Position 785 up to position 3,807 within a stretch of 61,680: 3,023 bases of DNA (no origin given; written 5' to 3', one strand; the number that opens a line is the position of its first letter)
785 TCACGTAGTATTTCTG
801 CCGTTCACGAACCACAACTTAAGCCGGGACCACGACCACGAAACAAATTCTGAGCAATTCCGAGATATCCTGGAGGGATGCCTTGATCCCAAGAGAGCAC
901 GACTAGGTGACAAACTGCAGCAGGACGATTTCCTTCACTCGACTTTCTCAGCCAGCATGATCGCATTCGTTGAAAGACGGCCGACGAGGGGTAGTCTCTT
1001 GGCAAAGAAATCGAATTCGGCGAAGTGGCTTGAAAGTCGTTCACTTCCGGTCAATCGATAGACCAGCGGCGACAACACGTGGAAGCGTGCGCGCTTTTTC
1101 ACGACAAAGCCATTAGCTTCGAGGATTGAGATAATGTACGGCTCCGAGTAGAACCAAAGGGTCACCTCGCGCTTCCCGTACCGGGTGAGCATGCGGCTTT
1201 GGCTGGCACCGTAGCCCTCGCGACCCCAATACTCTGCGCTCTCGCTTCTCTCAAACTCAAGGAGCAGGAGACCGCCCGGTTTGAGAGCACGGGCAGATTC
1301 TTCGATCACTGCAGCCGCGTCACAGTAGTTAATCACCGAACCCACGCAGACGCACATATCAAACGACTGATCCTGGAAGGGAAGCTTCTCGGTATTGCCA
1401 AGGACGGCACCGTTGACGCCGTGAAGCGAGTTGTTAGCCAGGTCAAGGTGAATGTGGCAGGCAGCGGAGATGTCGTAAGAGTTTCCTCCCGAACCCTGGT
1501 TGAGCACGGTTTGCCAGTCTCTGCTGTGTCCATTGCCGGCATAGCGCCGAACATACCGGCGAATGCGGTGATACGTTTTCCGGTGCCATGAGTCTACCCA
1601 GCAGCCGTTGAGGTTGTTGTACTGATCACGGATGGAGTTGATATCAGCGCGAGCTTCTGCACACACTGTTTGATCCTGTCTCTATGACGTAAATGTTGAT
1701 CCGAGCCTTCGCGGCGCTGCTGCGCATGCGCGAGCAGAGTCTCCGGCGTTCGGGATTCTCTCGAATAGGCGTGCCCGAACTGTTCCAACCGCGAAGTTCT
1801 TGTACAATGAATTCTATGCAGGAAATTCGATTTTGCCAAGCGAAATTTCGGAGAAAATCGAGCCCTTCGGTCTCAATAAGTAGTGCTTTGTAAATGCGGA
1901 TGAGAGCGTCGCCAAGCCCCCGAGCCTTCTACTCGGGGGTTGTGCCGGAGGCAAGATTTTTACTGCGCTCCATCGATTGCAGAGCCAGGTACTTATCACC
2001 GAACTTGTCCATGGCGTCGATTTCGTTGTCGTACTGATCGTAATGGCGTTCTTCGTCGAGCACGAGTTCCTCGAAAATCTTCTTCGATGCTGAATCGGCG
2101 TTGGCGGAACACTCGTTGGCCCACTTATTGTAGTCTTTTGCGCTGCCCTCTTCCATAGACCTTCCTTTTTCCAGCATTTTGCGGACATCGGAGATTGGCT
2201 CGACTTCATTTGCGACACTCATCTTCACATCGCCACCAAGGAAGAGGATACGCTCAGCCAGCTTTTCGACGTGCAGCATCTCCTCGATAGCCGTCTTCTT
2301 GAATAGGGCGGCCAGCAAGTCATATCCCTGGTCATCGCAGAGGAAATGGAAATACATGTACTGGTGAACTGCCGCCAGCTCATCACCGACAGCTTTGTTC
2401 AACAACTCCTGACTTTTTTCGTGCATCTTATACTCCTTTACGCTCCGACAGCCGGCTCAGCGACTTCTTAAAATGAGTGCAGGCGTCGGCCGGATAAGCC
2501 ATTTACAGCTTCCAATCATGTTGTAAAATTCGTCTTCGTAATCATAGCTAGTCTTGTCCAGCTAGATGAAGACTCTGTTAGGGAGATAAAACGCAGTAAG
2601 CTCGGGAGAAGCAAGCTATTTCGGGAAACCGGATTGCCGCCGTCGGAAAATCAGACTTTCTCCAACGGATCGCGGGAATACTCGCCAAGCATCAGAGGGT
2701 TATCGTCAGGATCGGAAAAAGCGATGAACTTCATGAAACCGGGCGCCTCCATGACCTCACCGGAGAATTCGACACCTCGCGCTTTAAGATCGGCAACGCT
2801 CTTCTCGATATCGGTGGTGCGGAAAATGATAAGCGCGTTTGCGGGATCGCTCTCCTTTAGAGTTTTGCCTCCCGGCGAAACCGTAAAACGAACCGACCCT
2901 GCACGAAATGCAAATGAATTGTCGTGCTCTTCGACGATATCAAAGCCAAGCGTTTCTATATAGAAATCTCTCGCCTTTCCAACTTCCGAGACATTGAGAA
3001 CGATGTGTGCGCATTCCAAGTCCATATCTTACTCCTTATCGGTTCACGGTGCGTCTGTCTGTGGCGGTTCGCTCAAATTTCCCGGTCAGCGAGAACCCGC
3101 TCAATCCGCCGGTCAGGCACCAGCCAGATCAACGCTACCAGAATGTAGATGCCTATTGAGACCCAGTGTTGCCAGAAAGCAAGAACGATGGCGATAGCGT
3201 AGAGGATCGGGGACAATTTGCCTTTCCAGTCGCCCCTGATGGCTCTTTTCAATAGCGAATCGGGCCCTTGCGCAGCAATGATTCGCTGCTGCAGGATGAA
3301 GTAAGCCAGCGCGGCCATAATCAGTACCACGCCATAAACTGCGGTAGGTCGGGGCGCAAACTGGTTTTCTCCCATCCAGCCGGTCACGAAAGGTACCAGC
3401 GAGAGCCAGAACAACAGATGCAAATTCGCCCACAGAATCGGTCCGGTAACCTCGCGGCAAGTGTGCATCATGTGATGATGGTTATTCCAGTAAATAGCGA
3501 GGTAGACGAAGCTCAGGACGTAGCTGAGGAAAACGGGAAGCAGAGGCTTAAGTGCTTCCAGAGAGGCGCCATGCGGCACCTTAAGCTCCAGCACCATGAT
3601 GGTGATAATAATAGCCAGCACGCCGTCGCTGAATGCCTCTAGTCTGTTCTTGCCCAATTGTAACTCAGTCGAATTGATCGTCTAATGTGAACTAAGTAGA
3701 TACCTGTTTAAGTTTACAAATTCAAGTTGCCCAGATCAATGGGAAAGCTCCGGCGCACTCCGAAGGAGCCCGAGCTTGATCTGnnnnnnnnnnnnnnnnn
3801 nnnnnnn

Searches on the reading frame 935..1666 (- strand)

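Call 8: search_protein_families(library=pfam, proteins=[window:935-1666:-], max_evalue=0.001)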
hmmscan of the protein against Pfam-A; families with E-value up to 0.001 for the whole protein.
window:935-1666:- (243 aa): 5 families
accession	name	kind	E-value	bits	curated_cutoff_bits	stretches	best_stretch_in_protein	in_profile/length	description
PF08241.18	Methyltransf_11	-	4.6e-10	40.5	21.2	1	82-135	39-94/95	Methyltransferase domain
PF01209.24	Ubie_methyltran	-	1.7e-07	31.2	20.1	1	88-144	103-160/233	ubiE/COQ5 methyltransferase family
PF13649.12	Methyltransf_25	-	2.1e-07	31.9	27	1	87-132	50-97/97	Methyltransferase domain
PF13847.12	Methyltransf_31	-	5.9e-05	23.2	27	1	89-139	60-112/145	Methyltransferase domain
PF05148.21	Methyltransf_8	-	9.1e-05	22.9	27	1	22-136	50-156/219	Hypothetical methyltransferase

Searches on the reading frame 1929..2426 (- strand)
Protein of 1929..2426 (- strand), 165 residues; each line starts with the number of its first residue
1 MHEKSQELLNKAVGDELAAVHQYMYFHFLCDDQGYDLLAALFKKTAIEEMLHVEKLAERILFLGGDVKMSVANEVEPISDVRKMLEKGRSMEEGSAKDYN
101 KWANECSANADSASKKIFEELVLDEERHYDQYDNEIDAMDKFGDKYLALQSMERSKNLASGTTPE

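Call 8: search_protein_families(library=pfam, proteins=[window:1929-2426:-], max_evalue=0.001)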
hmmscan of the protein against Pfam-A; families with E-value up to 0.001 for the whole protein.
window:1929-2426:- (165 aa): 4 families
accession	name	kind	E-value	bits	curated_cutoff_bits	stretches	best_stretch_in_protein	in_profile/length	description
PF00210.30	Ferritin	-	1.9e-26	93.1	24.5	1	7-140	2-140/142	Ferritin-like domain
PF02915.23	Rubrerythrin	-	1.9e-09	38.4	22.8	1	7-134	1-135/137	Rubrerythrin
PF05067.18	Mn_catalase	-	1.4e-05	24.7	27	1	6-88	26-105/284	Manganese containing catalase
PF12902.13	Ferritin-like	-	0.00018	21.9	22.3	1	9-76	1-68/221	Ferritin-like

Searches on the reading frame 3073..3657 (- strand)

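Call 8: search_protein_families(library=pfam, proteins=[window:3073-3657:-], max_evalue=0.001)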
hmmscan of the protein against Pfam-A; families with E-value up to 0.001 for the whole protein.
window:3073-3657:- (194 aa): 1 family
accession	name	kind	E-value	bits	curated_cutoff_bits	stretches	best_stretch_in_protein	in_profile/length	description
PF06736.16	TMEM175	-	3.1e-32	111.3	25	1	5-89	1-88/88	Endosomal/lysosomal potassium channel TMEM175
